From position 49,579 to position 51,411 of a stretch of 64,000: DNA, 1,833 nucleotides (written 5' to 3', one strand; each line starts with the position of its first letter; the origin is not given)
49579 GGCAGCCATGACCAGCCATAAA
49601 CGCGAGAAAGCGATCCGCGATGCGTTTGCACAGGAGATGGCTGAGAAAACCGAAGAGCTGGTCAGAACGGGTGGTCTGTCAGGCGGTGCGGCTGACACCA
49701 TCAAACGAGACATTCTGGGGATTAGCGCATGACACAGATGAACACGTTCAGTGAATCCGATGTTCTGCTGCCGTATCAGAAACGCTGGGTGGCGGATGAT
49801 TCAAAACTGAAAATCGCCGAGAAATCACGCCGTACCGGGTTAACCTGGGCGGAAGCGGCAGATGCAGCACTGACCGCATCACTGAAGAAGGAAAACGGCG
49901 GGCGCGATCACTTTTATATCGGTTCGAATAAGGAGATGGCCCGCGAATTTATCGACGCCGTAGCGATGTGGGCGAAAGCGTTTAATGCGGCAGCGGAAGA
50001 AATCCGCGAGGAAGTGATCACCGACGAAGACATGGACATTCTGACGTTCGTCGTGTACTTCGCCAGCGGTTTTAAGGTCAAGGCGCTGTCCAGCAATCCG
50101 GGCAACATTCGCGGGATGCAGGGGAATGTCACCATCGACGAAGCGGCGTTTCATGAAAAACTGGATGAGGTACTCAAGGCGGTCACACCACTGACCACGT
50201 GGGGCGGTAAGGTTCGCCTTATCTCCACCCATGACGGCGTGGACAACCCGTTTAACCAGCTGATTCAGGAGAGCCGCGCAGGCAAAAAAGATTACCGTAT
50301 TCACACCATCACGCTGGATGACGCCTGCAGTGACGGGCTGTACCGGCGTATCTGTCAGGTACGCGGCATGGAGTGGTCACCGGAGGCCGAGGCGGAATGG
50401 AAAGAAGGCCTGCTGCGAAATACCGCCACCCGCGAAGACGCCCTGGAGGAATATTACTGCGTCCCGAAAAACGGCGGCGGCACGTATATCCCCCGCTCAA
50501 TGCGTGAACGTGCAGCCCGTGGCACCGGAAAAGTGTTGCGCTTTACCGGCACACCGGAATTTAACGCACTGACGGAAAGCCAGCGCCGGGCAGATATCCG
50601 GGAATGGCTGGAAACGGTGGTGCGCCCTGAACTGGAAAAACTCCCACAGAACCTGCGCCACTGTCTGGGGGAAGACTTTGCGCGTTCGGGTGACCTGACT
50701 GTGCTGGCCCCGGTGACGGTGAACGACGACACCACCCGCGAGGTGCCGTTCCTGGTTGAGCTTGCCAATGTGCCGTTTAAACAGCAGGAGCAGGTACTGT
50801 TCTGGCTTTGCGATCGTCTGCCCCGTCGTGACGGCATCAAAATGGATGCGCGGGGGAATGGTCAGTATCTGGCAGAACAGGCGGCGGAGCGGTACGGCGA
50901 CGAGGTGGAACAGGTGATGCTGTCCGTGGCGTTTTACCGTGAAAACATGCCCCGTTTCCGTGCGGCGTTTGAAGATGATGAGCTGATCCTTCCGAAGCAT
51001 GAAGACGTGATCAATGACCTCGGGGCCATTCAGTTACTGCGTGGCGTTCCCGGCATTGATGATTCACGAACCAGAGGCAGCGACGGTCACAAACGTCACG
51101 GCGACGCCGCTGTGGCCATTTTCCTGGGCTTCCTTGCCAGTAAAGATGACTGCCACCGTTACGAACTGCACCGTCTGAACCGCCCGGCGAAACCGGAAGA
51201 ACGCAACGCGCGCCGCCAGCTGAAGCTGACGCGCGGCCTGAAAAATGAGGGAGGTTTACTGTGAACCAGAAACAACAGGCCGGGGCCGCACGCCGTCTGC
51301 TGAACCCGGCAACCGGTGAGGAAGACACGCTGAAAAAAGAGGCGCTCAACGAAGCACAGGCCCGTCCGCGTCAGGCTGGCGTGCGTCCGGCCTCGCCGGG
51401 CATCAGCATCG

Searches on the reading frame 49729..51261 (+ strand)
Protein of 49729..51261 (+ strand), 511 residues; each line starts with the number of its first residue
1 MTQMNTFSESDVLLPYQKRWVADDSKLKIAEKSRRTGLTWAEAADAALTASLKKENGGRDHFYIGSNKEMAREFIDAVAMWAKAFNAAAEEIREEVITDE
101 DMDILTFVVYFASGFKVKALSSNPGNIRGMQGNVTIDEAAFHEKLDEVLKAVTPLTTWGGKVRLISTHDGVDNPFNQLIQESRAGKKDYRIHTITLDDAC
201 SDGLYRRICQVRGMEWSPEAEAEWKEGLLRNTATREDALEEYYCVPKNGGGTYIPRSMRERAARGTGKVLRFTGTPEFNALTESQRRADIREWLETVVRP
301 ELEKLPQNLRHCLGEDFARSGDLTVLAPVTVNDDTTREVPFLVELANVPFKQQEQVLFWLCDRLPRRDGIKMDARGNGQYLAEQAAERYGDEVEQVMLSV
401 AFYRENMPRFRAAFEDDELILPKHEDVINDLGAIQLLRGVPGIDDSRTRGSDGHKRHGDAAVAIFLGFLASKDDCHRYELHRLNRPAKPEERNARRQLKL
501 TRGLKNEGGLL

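Call 27: find_encoding_contigs(protein=window:49729-51261:+, flank=10000, max_places=10)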
Protein window:49729-51261:+ (511 aa): 23 contigs read that carry it; 7 places shown.
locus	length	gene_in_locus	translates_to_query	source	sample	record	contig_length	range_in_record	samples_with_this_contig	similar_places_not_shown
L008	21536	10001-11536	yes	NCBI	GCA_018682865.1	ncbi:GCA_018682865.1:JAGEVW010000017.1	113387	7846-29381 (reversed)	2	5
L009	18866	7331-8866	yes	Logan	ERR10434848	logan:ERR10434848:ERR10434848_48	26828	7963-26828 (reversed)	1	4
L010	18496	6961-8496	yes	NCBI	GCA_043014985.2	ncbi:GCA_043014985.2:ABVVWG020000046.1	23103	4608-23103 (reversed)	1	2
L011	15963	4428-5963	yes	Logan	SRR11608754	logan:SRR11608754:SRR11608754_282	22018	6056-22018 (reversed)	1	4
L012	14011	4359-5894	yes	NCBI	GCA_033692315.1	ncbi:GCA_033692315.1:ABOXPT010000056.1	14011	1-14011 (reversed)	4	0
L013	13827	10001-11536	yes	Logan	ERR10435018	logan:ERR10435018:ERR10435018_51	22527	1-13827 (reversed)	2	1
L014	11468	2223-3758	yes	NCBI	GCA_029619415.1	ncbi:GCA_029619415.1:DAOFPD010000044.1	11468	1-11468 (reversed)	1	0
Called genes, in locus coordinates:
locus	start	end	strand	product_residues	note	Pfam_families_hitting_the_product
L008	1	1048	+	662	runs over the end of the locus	PF02316:HTH_Tnp_Mu_1, PF09039:HTH_Tnp_Mu_2, PF02914:DDE_2, PF09299:Mu-transpos_C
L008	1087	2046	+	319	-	PF13604:AAA_30 (faint), PF13401:AAA_22, PF09077:Phage-MuB_C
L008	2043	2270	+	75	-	PF26843:Kil_protein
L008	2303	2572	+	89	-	-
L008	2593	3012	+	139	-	-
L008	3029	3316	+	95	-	-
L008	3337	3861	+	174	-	PF07352:Phage_Mu_Gam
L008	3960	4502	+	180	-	PF25754:Gp11_C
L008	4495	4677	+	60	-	-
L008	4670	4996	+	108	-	-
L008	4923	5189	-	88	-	-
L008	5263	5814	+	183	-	PF06252:GemA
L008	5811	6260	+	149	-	PF08765:Mor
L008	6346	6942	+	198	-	PF05838:Glyco_hydro_108, PF09374:PG_binding_3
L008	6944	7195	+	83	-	PF26867:Phage_Mu_gp18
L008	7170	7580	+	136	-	-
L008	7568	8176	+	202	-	-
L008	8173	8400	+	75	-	PF01258:zf-dskA_traR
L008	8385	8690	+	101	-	PF10805:DUF2730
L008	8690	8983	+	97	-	-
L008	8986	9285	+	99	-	-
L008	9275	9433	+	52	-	-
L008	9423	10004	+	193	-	PF11985:Phage_Mu_Gp27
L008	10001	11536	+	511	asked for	PF03237:Terminase_6N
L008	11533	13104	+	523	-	PF06074:Portal_Mu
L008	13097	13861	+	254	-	PF04233:Phage_Mu_F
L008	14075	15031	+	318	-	PF10123:Mu-like_Pro_N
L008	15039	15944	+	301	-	PF10124:Mu-like_gpT, PF25209:Phage_capsid_4 (faint)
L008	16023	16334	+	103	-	-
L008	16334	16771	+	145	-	PF07030:Phage_Mu_Gp36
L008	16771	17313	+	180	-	PF05069:Phage_tail_S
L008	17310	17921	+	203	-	-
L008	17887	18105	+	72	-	PF10948:DUF2635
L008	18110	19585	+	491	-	PF04984:Phage_sheath_1, PF17482:Phage_sheath_1C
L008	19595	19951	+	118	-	PF10618:Tail_tube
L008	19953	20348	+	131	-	PF10109:Phage_TAC_7 (weak), PF23746:Gp41_Mu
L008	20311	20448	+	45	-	-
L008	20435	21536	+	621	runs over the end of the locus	PF10145:PhageMin_Tail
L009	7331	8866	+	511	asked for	PF03237:Terminase_6N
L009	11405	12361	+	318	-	PF10123:Mu-like_Pro_N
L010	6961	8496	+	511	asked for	PF03237:Terminase_6N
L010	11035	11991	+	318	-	PF10123:Mu-like_Pro_N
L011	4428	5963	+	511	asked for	PF03237:Terminase_6N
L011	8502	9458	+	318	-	PF10123:Mu-like_Pro_N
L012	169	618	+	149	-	PF08765:Mor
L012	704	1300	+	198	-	PF05838:Glyco_hydro_108, PF09374:PG_binding_3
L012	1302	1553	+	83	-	PF26867:Phage_Mu_gp18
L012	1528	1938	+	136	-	-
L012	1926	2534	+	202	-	-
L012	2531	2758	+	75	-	PF01258:zf-dskA_traR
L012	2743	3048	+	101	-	PF10805:DUF2730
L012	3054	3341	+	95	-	-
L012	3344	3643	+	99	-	-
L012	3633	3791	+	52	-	-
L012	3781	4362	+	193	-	PF11985:Phage_Mu_Gp27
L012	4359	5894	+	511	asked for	PF03237:Terminase_6N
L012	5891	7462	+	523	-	PF06074:Portal_Mu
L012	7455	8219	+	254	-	PF04233:Phage_Mu_F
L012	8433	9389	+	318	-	PF10123:Mu-like_Pro_N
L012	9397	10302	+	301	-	PF10124:Mu-like_gpT, PF25209:Phage_capsid_4 (faint)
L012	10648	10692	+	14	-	-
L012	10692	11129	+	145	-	PF07030:Phage_Mu_Gp36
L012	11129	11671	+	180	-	PF05069:Phage_tail_S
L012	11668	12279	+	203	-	-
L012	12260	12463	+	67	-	PF10948:DUF2635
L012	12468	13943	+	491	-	PF04984:Phage_sheath_1, PF17482:Phage_sheath_1C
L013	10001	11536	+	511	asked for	PF03237:Terminase_6N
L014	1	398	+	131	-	?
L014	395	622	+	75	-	PF01258:zf-dskA_traR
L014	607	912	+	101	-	PF10805:DUF2730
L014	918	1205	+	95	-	-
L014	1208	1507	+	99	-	-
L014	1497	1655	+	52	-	-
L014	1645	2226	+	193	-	PF11985:Phage_Mu_Gp27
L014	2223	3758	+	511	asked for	PF03237:Terminase_6N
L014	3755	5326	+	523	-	PF06074:Portal_Mu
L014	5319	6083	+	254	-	PF04233:Phage_Mu_F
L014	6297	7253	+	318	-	PF10123:Mu-like_Pro_N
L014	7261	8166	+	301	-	PF10124:Mu-like_gpT, PF25209:Phage_capsid_4 (faint)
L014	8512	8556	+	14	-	-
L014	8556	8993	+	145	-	PF07030:Phage_Mu_Gp36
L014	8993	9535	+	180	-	PF05069:Phage_tail_S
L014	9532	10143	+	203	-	-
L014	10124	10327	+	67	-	PF10948:DUF2635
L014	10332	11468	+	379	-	PF04984:Phage_sheath_1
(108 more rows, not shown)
